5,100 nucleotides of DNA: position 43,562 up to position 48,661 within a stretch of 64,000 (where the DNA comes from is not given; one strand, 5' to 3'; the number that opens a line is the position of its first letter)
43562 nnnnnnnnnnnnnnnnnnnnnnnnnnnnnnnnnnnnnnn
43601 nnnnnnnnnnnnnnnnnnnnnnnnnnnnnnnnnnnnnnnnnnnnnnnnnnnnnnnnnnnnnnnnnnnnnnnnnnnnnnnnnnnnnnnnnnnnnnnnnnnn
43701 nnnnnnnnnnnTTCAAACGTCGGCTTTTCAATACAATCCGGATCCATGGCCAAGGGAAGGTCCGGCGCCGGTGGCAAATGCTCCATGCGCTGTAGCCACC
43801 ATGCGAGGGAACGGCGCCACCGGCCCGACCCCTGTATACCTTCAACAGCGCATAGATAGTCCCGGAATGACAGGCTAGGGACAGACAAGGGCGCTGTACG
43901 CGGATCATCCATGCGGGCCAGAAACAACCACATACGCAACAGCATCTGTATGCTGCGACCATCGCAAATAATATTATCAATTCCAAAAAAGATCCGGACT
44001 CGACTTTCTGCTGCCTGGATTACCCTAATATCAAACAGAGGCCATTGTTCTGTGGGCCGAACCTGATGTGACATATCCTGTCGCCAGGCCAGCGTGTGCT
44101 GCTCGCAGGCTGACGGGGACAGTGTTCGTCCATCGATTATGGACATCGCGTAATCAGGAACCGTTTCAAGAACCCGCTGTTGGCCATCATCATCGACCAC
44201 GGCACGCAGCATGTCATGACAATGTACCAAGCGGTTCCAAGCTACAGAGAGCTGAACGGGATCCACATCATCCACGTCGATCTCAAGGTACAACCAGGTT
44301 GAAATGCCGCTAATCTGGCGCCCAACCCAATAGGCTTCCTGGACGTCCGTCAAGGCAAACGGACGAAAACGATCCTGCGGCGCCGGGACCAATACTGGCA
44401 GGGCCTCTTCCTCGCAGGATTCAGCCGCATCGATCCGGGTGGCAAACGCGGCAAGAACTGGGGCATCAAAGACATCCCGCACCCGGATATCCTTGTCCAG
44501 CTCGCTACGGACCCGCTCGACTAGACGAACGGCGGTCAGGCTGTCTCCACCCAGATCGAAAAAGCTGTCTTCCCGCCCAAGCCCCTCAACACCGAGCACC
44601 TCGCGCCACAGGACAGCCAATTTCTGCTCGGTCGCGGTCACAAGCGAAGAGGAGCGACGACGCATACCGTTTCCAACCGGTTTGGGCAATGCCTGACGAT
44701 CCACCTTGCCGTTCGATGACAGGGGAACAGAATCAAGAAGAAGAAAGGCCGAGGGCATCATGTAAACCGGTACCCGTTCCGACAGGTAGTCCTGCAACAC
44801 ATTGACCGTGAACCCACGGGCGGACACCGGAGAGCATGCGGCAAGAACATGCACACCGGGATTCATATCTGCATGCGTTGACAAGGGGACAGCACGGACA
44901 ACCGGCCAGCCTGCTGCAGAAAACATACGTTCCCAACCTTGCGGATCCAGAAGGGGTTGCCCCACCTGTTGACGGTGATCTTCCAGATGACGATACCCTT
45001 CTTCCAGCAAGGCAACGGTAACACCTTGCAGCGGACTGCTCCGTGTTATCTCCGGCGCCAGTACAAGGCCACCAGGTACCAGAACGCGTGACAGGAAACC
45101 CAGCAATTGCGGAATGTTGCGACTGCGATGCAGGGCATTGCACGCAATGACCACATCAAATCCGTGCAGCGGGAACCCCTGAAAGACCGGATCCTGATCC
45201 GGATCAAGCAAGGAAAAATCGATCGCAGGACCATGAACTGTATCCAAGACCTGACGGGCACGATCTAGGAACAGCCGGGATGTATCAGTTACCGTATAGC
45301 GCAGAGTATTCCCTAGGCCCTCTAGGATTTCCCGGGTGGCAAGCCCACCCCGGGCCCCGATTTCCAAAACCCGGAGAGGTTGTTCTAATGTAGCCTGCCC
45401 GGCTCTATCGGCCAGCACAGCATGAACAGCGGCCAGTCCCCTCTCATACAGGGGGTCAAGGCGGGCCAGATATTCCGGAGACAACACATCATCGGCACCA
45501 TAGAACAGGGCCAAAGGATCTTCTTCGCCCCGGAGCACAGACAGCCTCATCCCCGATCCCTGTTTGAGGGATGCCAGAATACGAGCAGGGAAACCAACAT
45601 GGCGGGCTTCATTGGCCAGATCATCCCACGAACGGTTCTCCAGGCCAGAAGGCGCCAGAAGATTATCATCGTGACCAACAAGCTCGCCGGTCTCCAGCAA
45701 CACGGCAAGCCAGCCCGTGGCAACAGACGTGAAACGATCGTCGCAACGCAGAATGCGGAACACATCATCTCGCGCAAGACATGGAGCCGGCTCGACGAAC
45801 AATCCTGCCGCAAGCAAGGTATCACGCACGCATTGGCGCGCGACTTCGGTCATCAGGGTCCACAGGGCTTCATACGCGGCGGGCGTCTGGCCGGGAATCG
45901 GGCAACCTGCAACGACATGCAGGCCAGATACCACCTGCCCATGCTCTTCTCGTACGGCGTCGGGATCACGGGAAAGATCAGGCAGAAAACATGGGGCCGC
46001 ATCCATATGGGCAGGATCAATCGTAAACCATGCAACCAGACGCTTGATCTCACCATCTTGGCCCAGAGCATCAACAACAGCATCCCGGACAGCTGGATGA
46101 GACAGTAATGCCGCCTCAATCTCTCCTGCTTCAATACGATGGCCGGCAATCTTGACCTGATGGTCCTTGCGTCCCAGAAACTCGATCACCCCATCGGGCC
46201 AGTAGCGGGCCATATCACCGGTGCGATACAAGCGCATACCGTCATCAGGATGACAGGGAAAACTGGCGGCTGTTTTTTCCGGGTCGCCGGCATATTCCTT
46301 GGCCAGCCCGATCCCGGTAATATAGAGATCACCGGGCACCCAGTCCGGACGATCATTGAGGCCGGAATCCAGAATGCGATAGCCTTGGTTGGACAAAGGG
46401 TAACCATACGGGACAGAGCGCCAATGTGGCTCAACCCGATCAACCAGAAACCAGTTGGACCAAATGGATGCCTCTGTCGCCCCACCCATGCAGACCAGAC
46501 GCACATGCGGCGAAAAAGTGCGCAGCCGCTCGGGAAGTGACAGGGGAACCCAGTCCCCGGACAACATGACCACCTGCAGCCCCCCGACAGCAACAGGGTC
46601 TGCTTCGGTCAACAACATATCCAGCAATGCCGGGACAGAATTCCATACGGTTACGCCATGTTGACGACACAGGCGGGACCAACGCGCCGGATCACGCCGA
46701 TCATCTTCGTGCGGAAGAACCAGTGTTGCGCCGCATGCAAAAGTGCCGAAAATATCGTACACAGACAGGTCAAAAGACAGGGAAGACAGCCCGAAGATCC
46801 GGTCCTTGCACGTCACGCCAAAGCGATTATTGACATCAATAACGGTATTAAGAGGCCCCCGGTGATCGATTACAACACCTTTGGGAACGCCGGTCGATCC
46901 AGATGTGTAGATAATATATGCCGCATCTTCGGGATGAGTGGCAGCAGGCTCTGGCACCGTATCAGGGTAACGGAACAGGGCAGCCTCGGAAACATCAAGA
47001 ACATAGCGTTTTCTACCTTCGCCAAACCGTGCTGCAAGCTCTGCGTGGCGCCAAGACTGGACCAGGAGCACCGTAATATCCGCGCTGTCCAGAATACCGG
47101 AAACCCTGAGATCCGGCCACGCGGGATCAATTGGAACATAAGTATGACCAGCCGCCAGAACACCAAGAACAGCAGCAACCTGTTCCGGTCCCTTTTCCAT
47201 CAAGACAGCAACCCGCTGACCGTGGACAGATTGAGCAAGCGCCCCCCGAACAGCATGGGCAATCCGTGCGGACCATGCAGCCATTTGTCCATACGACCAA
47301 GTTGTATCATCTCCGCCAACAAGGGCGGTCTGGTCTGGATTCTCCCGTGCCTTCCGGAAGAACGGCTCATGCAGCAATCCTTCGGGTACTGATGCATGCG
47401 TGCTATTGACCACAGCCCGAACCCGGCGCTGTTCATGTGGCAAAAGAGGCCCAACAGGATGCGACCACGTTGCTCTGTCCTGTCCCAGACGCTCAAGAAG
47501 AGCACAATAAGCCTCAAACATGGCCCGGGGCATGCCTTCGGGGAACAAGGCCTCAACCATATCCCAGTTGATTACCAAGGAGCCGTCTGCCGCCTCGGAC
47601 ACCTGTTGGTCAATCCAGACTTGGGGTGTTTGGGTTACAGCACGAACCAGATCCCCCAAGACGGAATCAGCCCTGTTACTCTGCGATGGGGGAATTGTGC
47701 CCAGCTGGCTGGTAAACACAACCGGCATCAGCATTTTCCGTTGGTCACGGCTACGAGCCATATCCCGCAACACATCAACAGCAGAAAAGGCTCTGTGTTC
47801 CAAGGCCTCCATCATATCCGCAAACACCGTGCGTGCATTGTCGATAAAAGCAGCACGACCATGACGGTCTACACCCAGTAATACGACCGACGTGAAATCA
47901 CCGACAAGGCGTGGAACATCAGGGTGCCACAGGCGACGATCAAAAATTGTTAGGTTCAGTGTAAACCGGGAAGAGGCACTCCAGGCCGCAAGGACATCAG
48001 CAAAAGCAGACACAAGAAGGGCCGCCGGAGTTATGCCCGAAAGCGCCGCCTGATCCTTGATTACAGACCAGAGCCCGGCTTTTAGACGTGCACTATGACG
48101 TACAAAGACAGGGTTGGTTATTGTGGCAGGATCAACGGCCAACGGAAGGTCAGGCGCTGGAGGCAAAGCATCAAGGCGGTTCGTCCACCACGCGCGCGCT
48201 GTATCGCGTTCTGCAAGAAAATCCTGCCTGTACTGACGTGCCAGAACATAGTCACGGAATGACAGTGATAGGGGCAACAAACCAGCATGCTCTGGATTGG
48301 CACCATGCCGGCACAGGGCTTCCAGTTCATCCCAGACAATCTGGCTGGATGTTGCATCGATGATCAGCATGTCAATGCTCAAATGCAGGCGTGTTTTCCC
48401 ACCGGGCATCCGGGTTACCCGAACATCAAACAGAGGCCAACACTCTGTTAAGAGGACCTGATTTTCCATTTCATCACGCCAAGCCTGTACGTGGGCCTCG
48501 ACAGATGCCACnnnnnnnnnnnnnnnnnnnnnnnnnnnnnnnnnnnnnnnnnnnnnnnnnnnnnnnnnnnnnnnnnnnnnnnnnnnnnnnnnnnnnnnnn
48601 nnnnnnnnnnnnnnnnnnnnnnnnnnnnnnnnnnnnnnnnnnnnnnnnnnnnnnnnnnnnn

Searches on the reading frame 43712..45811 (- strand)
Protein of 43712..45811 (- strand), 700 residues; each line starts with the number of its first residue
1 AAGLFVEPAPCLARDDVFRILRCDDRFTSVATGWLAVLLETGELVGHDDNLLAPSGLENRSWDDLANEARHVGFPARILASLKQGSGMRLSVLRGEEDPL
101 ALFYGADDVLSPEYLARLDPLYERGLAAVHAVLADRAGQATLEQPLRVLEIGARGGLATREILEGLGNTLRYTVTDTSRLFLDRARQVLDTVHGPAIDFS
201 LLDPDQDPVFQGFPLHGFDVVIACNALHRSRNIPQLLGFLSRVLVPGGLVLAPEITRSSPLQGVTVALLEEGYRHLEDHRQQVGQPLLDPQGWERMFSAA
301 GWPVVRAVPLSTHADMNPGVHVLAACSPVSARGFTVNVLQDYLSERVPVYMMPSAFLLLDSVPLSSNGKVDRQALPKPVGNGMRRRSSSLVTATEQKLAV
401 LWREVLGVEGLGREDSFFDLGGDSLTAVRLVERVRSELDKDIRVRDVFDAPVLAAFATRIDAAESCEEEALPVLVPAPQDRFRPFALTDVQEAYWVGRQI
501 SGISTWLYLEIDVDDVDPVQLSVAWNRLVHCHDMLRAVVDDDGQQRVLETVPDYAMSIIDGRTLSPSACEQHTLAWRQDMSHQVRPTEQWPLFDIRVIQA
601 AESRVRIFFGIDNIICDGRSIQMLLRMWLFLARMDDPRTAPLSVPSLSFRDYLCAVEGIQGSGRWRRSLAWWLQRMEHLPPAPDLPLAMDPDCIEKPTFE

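Call 12: search_protein_families(library=pfam, proteins=[window:43712-45811:-], max_evalue=0.000001)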
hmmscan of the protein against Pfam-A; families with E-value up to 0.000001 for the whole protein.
window:43712-45811:- (700 aa): 5 families
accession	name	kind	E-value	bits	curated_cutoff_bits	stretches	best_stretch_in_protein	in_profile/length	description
PF00550.31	PP-binding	-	1.4e-14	54.5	20.8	1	396-460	1-67/67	Phosphopantetheine attachment site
PF00668.25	Condensation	-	7.9e-14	51.6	30.6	1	486-687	6-213/456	Condensation domain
PF08242.18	Methyltransf_12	-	2.8e-13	50.9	30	1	149-249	1-97/98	Methyltransferase domain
PF13489.12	Methyltransf_23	-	1.3e-08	35.2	27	1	140-305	18-162/164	Methyltransferase domain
PF13649.12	Methyltransf_25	-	9.5e-08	33.1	27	1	148-248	1-97/97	Methyltransferase domain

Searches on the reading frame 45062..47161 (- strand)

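Call 12: search_protein_families(library=pfam, proteins=[window:45062-47161:-], max_evalue=0.000001)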
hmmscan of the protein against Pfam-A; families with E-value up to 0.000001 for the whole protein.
window:45062-47161:- (700 aa): 3 families
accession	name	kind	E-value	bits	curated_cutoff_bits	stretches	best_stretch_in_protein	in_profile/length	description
PF00501.34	AMP-binding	-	4e-63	213.9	29.9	1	1-290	66-383/384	AMP-binding enzyme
PF08242.18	Methyltransf_12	-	2.4e-13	51.1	30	1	599-699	1-97/98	Methyltransferase domain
PF13649.12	Methyltransf_25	-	7.6e-08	33.4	27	1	598-698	1-97/97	Methyltransferase domain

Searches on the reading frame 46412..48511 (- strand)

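Call 12: search_protein_families(library=pfam, proteins=[window:46412-48511:-], max_evalue=0.000001)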
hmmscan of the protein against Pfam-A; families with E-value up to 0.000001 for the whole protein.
window:46412-48511:- (700 aa): 2 families
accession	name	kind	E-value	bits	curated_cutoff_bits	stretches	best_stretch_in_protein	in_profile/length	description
PF00501.34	AMP-binding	-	1.3e-70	238.6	29.9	1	384-695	1-336/384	AMP-binding enzyme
PF00668.25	Condensation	-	1.5e-20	73.8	30.6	1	6-341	97-432/456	Condensation domain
